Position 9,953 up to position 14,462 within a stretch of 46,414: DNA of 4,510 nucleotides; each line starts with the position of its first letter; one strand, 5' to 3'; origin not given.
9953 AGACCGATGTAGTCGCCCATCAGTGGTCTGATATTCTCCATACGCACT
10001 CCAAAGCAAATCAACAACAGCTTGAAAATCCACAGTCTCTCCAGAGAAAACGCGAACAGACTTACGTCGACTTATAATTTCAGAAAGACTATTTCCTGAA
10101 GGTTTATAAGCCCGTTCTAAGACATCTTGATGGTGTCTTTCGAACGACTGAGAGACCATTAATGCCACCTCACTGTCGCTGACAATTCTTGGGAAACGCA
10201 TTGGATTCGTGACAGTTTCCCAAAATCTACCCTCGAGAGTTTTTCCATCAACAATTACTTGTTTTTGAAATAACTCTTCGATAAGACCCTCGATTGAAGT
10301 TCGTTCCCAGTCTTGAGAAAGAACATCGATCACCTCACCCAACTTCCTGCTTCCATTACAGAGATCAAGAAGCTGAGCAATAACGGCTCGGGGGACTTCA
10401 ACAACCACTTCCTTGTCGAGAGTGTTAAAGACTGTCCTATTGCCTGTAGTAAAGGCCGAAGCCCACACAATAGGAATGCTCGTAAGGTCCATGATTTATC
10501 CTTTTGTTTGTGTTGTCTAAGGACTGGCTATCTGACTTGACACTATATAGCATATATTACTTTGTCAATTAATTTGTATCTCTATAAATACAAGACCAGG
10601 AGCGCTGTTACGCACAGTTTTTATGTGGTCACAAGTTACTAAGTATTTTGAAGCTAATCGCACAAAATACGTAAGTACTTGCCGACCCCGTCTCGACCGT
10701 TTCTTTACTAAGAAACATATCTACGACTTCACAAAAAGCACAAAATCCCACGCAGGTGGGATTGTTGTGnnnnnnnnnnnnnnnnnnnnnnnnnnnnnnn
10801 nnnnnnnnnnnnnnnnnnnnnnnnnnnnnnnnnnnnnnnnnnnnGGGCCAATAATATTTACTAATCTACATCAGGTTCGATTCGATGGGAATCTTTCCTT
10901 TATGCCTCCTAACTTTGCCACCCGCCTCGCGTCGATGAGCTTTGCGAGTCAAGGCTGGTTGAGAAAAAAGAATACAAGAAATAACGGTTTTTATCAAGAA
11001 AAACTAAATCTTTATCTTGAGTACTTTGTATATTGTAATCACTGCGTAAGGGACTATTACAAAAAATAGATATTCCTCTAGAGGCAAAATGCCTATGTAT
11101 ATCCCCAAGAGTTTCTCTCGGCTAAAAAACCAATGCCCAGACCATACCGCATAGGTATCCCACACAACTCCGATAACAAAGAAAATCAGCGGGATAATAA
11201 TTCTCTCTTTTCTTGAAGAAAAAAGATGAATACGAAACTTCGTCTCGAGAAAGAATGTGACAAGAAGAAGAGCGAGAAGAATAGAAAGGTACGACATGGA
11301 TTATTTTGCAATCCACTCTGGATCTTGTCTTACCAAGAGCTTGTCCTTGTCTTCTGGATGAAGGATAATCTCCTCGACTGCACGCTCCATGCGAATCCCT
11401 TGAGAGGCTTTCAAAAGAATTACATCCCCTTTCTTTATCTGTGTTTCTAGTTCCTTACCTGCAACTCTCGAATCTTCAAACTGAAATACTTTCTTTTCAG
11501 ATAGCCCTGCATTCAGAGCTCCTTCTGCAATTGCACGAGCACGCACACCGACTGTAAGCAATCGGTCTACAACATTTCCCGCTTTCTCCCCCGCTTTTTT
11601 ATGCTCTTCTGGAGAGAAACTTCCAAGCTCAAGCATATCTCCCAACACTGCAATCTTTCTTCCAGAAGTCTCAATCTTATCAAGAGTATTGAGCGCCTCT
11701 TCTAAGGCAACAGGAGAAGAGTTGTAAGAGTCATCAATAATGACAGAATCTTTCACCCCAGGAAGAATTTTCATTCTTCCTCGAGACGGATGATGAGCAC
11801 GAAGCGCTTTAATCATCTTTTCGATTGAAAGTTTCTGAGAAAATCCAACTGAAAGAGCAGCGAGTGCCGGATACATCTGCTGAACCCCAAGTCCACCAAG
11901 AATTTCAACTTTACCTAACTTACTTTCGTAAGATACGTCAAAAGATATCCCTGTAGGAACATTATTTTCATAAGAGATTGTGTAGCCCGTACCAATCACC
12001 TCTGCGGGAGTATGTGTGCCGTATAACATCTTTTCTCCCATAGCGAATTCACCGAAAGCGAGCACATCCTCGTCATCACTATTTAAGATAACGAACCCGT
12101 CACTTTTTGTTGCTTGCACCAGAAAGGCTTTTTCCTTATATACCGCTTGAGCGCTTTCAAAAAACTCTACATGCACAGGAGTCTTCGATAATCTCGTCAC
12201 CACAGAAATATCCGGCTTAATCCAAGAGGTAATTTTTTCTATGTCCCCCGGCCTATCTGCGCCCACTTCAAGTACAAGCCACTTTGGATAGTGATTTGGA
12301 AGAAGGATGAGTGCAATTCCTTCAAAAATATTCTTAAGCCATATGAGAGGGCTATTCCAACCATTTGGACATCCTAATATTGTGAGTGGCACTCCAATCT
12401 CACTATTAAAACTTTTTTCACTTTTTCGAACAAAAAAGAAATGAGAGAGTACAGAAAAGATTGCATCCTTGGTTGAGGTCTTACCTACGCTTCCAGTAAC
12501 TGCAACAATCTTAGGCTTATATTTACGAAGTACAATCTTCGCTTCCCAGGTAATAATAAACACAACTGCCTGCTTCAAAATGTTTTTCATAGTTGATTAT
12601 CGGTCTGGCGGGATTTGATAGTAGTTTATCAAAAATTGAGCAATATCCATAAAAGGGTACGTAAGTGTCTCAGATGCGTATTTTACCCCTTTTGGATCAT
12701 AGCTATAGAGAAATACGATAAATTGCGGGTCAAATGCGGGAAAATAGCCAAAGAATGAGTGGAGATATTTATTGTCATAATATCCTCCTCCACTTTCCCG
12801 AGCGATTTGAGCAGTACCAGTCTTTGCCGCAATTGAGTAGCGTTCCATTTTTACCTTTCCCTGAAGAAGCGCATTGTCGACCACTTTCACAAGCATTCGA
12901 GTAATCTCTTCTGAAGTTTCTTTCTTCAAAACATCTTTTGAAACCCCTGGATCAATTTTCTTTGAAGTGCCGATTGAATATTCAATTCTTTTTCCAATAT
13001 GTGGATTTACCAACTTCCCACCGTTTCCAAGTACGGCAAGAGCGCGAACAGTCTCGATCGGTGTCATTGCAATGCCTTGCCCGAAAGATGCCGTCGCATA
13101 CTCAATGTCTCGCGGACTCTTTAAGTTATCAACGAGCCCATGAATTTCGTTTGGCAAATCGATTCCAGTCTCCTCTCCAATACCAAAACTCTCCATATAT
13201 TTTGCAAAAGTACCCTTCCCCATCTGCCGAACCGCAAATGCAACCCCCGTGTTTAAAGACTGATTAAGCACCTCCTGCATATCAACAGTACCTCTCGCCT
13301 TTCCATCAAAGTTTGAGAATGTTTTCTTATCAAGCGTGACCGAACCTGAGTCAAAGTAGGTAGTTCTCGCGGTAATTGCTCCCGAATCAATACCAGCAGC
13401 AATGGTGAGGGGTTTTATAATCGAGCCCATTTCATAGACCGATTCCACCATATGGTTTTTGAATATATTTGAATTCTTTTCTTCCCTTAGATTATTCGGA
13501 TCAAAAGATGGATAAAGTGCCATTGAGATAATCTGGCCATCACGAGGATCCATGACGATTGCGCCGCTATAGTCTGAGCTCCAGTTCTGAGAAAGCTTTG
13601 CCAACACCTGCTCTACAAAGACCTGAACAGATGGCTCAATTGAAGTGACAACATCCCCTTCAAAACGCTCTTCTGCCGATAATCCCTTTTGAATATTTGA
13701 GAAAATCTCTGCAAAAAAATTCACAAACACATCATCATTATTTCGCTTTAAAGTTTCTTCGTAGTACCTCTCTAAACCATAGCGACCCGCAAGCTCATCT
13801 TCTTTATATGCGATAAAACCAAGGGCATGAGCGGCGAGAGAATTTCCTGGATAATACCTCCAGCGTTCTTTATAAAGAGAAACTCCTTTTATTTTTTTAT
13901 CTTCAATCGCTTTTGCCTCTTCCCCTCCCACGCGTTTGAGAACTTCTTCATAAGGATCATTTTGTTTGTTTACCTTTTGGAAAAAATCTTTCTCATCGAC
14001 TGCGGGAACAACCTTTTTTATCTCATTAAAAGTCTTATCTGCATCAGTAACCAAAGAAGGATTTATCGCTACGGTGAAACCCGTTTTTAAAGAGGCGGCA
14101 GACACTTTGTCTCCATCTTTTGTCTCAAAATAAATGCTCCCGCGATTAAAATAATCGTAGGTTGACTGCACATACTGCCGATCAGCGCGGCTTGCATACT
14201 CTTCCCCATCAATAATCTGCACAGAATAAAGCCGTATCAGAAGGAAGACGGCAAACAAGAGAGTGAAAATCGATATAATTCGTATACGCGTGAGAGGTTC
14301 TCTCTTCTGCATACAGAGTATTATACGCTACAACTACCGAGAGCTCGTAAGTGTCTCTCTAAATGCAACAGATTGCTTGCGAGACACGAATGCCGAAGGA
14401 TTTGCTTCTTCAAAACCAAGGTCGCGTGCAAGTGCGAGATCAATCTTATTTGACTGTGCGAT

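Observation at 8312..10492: All-in-one azole synthetase: RRE-SagB-YcaO in one polypeptide, with no E1-like/Ocin-ThiF partner gene nearby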

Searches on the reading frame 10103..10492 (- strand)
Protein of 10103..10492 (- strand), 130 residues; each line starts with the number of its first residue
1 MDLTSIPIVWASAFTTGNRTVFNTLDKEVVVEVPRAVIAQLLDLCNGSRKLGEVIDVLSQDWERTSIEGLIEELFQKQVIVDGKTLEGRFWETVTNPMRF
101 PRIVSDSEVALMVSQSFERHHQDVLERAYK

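Call 42: search_protein_families(library=pfam, alignment_id=A3, max_evalue=10)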
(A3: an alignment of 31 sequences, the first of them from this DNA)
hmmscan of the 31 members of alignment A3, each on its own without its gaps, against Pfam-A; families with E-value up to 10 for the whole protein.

A. member 1, seq(130 aa): 2 families
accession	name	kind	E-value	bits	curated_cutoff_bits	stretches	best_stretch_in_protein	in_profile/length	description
PF03965.22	Penicillinase_R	-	0.011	16.5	22.6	1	47-96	16-67/115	Penicillinase repressor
PF04809.18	HupH_C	-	0.025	14.8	23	1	3-57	65-117/118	HupH hydrogenase expression protein, C-terminal conserved region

B. families by the number of members that match (of 31 scanned): 39 families (the first 25 are shown)
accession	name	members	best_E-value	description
PF05402.18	PqqD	14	0.0024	Coenzyme PQQ synthesis protein D (PqqD)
PF03965.22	Penicillinase_R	14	0.0062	Penicillinase repressor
PF21475.2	PaaA-like_N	7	0.0032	PaaA-like, N-terminal domain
PF21782.3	PKMT_2nd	6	0.011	PKMT, C-terminal winged helix domain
PF04738.18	Lant_dehydr_N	4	0.004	Lantibiotic dehydratase, N terminus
PF06514.17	PsbU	2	0.035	Photosystem II 12 kDa extrinsic protein (PsbU)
PF11994.14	DUF3489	2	0.1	Protein of unknown function (DUF3489)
PF02100.23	ODC_AZ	2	0.12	Ornithine decarboxylase antizyme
PF02421.24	FeoB_N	1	0.0057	Ferrous iron transport protein B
PF09454.15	Vps23_core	1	0.02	Vps23 core domain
PF19874.4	DUF6347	1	0.021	Family of unknown function (DUF6347)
PF04809.18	HupH_C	1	0.025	HupH hydrogenase expression protein, C-terminal conserved region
PF16221.11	HTH_47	1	0.028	winged helix-turn-helix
PF08745.17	PIN_5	1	0.028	PINc domain ribonuclease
PF14902.11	DUF4494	1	0.029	Domain of unknown function (DUF4494)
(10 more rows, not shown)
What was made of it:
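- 10247..10492 (-): RRE (PqqD-like winged-helix peptide-binding domain), aa 1-82. Weak PqqD / PaaA_N / LanB_N Pfam hits in family members (call 42).
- On RiPP recognition element (PqqD-like RRE): Weak hits in 14 of 31 family members, best E 0.0024 (call 42).
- Pfam PqqD hits are weak (call 42).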

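Call 43: search_solved_structures(query=A3, max_evalue=10)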
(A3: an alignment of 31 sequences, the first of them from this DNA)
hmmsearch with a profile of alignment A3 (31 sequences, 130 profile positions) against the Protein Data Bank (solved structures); distinct sequences matched with E-value up to 10: 2.
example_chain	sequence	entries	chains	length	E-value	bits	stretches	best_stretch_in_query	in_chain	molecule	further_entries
9ugr_A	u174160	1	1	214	0.12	15.3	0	49-76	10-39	Syn-F4-Link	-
6csj_A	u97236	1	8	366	1.6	11.7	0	12-45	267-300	Glycerol dehydrogenase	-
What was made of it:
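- Tried and rejected: A sequence profile of the N-terminal domain against PDB gave no meaningful hit (call 43).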

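Call 52: predict_structure(alignment_id=A3)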
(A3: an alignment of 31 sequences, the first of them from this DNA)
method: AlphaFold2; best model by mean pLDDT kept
length: 130 residues; sequences in the alignment: 31
mean_pLDDT: 84.5   pTM: 0.63
mean pLDDT of the five models: 84.5, 83.2, 83.1, 82.8, 82.5
residues with pLDDT >= 90: 74; 70-90: 34; 50-70: 19; < 50: 3
segments of 3 or more residues with pLDDT < 50: 128-130
pLDDT, mean of each block of 10 residues (from residue 1): 91 92 89 94 93 96 95 93 81 66 75 78 55
secondary structure, 60 per line:
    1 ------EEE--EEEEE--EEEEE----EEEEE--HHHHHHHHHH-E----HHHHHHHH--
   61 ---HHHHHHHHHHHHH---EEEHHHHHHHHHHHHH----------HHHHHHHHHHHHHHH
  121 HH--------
elements in order: E7-9 E12-16 E19-23 E28-32 H35-44 H51-58 H64-76 E80-82 H83-95 H106-122

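Call 56: fold_search(model_id=the predicted structure, library=pdb)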
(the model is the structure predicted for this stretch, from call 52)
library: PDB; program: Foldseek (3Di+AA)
matches with E <= 10: 681; with E <= 0.001: 0
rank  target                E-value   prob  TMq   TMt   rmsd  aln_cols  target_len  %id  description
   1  4v1t_B                2.8e-03  1.00  0.46  0.10   9.5       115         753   16  Heterocyclase in complex with substrate and Cofactor (released 2015-01-14)
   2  4bs9                  3.0e-03  1.00  0.45  0.10   3.1        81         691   10  Structure of the heterocyclase TruD (released 2013-11-06)
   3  4v1v_B                3.4e-03  1.00  0.44  0.09   9.5       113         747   15  Heterocyclase in complex with substrate and Cofactor (released 2015-01-14)
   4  4v1v_A                5.0e-03  1.00  0.45  0.10   9.3       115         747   16  Heterocyclase in complex with substrate and Cofactor (released 2015-01-14)
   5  5lq4_B                1.1e-02  1.00  0.49  0.16   2.8        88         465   16  The Structure of ThcOx, the First Oxidase Protein from the Cyanobactin Pathways (released 2016-11-09)
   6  4v1u_B                1.4e-02  1.00  0.43  0.09   9.5       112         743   15  Heterocyclase in complex with substrate and Cofactor (released 2015-01-14)
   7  5lq4_A                1.5e-02  1.00  0.49  0.16   2.8        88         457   16  The Structure of ThcOx, the First Oxidase Protein from the Cyanobactin Pathways (released 2016-11-09)
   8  8t19_A                1.8e-02  1.00  0.50  0.72   2.4        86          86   14  RiPP precursor peptide recognition element (RRE) domain of Ocin-ThiF-like partner protein, PbtF, bound to an 8 residue (released 2024-06-12)
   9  6gri_2                2.7e-02  0.98  0.39  0.21   4.2        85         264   16  E. coli Microcin synthetase McbBCD complex (released 2019-01-30)
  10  8hkr_B                3.7e-02  0.95  0.37  0.15   4.7        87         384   14  Crystal Structure of Histone H3 Lysine 79 (H3K79) Methyltransferase Rv2067c from Mycobacterium tuberculosis (released 2023-10-18)
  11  5v1v_A                5.0e-02  0.99  0.42  0.57   3.1        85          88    9  TbiB1 in Complex with the TbiA(alpha) Leader Peptide (released 2018-09-05)
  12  8hkr_A                5.4e-02  0.92  0.37  0.15   4.6        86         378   14  Crystal Structure of Histone H3 Lysine 79 (H3K79) Methyltransferase Rv2067c from Mycobacterium tuberculosis (released 2023-10-18)
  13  5v1u_B                6.5e-02  0.95  0.38  0.52   5.1        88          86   11  TbiB1 in Complex with the TbiA(beta) Leader Peptide (released 2018-09-05)
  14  5v1u_A                7.4e-02  0.93  0.38  0.53   5.1        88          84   11  TbiB1 in Complex with the TbiA(beta) Leader Peptide (released 2018-09-05)
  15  4v1t_A                1.0e-01  0.93  0.43  0.09   9.4       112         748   15  Heterocyclase in complex with substrate and Cofactor (released 2015-01-14)
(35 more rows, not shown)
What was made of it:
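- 10247..10492 (-): Foldseek of the domain model hits RRE domains (call 56).
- On RiPP recognition element (PqqD-like RRE): Foldseek hits are RRE domains (call 56).
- Closest known: Microcin B17 synthetase McbBCD. Same: McbB's RRE matches the N-terminal domain (call 56).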

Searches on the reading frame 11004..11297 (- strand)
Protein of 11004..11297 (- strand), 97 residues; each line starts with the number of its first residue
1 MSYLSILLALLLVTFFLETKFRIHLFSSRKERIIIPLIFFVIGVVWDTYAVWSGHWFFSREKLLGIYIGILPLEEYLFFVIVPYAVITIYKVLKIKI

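Call 5: search_protein_families(library=pfam, proteins=[window:11004-11297:-], max_evalue=0.01)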
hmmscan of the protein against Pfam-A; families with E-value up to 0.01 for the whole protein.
window:11004-11297:- (97 aa): 1 family
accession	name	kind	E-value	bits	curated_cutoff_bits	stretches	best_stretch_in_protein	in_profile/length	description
PF18916.5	Lycopene_cyc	-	1.7e-09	38.6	27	1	3-93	4-92/92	Lycopene cyclase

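Call 6: search_protein_families(library=ncbifam, proteins=[window:11004-11297:-], max_evalue=0.01)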
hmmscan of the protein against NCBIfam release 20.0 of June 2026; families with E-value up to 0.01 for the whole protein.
window:11004-11297:- (97 aa): 1 family
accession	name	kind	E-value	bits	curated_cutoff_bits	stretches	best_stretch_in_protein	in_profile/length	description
TIGR03462.1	CarR_dom_SF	subfamily_domain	1.9e-18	66.7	39.4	1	1-89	1-88/89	lycopene cyclase domain-containing protein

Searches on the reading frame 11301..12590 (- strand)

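Call 5: search_protein_families(library=pfam, proteins=[window:11301-12590:-], max_evalue=0.01)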
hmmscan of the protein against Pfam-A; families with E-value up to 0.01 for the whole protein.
window:11301-12590:- (429 aa): 2 families
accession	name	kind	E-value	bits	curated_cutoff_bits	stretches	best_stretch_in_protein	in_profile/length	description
PF08245.18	Mur_ligase_M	-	6.4e-20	72.4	24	2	102-247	57-198/200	Mur ligase middle domain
PF02875.26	Mur_ligase_C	-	1.8e-19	71.2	28.4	1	271-396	1-126/127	Mur ligase, glutamate ligase domain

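Call 6: search_protein_families(library=ncbifam, proteins=[window:11301-12590:-], max_evalue=0.01)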
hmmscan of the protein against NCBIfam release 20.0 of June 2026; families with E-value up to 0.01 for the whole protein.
window:11301-12590:- (429 aa): 19 families
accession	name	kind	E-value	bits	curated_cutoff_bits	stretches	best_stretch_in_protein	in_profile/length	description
TIGR01143.1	murF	subfamily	2.6e-71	240.8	288.6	2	102-406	126-416/418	UDP-N-acetylmuramoyl-tripeptide--D-alanyl-D-alanine ligase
NF008896.0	PRK11929.1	equivalog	3.1e-64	217.3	1023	2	103-412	657-960/965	bifunctional UDP-N-acetylmuramoyl-L-alanyl-D-glutamate--2,6-diaminopimelate ligase MurE/UDP-N-acetylmuramoyl-tripeptide--D-alanyl-D-alanine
NF010693.0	PRK14093.1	equivalog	1.9e-43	148.8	544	2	102-408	160-464/479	UDP-N-acetylmuramoylalanyl-D-glutamyl-2,6-diaminopimelate--D-alanyl-D-alanine ligase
NF008041.0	PRK10773.1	equivalog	1.3e-33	116.5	551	2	95-407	146-446/453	UDP-N-acetylmuramoyl-tripeptide--D-alanyl-D-alanine ligase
NF008897.0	PRK11930.1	equivalog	1.1e-32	113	804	2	105-408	162-453/822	bifunctional UDP-N-acetylmuramoyl-tripeptide:D-alanyl-D-alanine ligase/alanine racemase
NF001126.0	PRK00139.1-4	equivalog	1.9e-16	59.7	373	1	129-317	197-375/486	UDP-N-acetylmuramoyl-L-alanyl-D-glutamate--2,6-diaminopimelate ligase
TIGR01085.1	murE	subfamily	1.6e-13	50.4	257.3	1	127-317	179-365/472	UDP-N-acetylmuramyl-tripeptide synthetase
TIGR01087.1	murD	equivalog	5.1e-13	48.9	211.95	2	120-393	170-415/441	UDP-N-acetylmuramoyl-L-alanine--D-glutamate ligase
NF010623.0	PRK14016.1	subfamily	3.4e-12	45.4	877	1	126-408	566-860/871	cyanophycin synthetase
TIGR02068.2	cya_phycin_syn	equivalog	2.5e-11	42.4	850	1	113-393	552-846/862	cyanophycin synthetase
NF053648.1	pMurE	equivalog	7.6e-11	41.4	600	1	120-288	184-334/464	pseudomurein biosynthesis peptide ligase pMurE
NF001124.0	PRK00139.1-2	equivalog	1.8e-10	40.2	476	1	127-317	200-384/500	UDP-N-acetylmuramoyl-L-alanyl-D-glutamate--2,6-diaminopimelate ligase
TIGR01082.1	murC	equivalog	1.3e-09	37.7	335.1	1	124-313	166-348/449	UDP-N-acetylmuramate--L-alanine ligase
NF053645.1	pMurC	equivalog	8.9e-08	31.3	560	1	216-315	299-395/492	pseudomurein biosynthesis peptide ligase pMurC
TIGR01081.1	mpl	equivalog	1.2e-07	31.2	388.7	1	140-316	189-356/448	UDP-N-acetylmuramate:L-alanyl-gamma-D-glutamyl-meso-diaminopimelate ligase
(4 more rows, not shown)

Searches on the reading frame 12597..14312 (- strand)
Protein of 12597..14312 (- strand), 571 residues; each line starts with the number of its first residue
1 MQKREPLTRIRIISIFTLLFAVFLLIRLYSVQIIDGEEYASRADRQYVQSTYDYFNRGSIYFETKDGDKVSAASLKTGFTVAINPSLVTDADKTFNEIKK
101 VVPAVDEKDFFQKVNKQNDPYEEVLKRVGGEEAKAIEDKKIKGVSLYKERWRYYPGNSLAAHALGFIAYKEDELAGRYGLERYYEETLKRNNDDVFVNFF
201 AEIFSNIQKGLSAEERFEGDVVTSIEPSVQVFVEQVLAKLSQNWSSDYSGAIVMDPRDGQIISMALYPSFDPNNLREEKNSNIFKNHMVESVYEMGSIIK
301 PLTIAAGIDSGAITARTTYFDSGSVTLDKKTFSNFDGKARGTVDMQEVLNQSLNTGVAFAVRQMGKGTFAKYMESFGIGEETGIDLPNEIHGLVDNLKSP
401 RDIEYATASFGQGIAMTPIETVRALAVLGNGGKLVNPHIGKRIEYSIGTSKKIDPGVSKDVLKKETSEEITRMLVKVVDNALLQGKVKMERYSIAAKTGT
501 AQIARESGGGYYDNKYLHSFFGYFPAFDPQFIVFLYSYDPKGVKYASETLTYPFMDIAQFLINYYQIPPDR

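Call 5: search_protein_families(library=pfam, proteins=[window:12597-14312:-], max_evalue=0.01)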
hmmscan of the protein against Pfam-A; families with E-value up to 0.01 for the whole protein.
window:12597-14312:- (571 aa): 3 families
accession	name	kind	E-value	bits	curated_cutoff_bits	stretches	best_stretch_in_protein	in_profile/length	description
PF00905.27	Transpeptidase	-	4.2e-69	233.5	22.1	1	251-546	3-285/299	Penicillin binding protein transpeptidase domain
PF03717.20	PBP_dimer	-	6.3e-11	43.5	24.4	1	57-189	6-159/180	Penicillin-binding Protein dimerisation domain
PF21922.1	PBP_dimer_2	-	0.003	18.2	27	1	152-208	25-77/83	Penicillin binding protein A dimerisation domain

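Call 6: search_protein_families(library=ncbifam, proteins=[window:12597-14312:-], max_evalue=0.01)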
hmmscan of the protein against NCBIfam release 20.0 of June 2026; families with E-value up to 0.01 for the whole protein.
window:12597-14312:- (571 aa): 22 families
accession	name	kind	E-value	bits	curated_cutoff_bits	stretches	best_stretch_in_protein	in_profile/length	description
TIGR02214.1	spoVD_pbp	equivalog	3.5e-93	313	688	1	14-570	6-563/636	stage V sporulation protein D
TIGR03423.1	pbp2_mrdA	equivalog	3.4e-74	250.5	455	1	9-534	2-566/593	penicillin-binding protein 2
NF053573.1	PBP2_PenA_Neis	exception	4.1e-49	167.6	1105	1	10-553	28-551/572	peptidoglycan D,D-transpeptidase PBP2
NF038271.1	strep_PBP2X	exception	6.3e-44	150.3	1050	1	134-542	165-595/750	penicillin-binding protein PBP2X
NF011685.0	PRK15105.1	subfamily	1.2e-39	136.3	737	1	109-555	123-550/588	peptidoglycan glycosyltransferase FtsI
NF008061.0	PRK10795.1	equivalog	3.8e-34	118.3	962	1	12-504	24-552/634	peptidoglycan DD-transpeptidase MrdA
NF051842.1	PBP4_5_Efaec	equivalog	2.2e-27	95.7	700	1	48-519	156-631/668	penicillin-binding protein PBP4(5)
TIGR02074.1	PBP_1a_fam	subfamily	3.9e-26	92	508.75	1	191-507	193-489/535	PBP1A family penicillin-binding protein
NF038278.1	strep_PBP2B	exception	3.8e-21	75.2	975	1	175-535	262-650/678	penicillin-binding protein PBP2B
TIGR02073.1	PBP_1c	equivalog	2.6e-14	52.8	494.2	1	211-502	234-495/728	penicillin-binding protein 1C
NF000237.1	MECA_PBP2A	equivalog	2.7e-13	49.1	750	1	157-508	260-608/668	PBP2a family beta-lactam-resistant peptidoglycan transpeptidase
NF038276.1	strep_PBP2A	exception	1.7e-12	46.4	1100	1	242-503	346-581/716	penicillin-binding protein PBP2A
NF000409.1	MECA_pure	exception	5.6e-12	44.9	1490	1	165-506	268-606/668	PBP2a family beta-lactam-resistant peptidoglycan transpeptidase MecA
NF033378.1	MECD_PBP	exception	1.4e-11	43.4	1450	1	166-535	271-637/678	PBP2a family beta-lactam-resistant peptidoglycan transpeptidase MecD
NF000408.1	MECA2_pure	exception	1.6e-11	43.1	1525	1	161-502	264-602/668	PBP2a family beta-lactam-resistant peptidoglycan transpeptidase MecA2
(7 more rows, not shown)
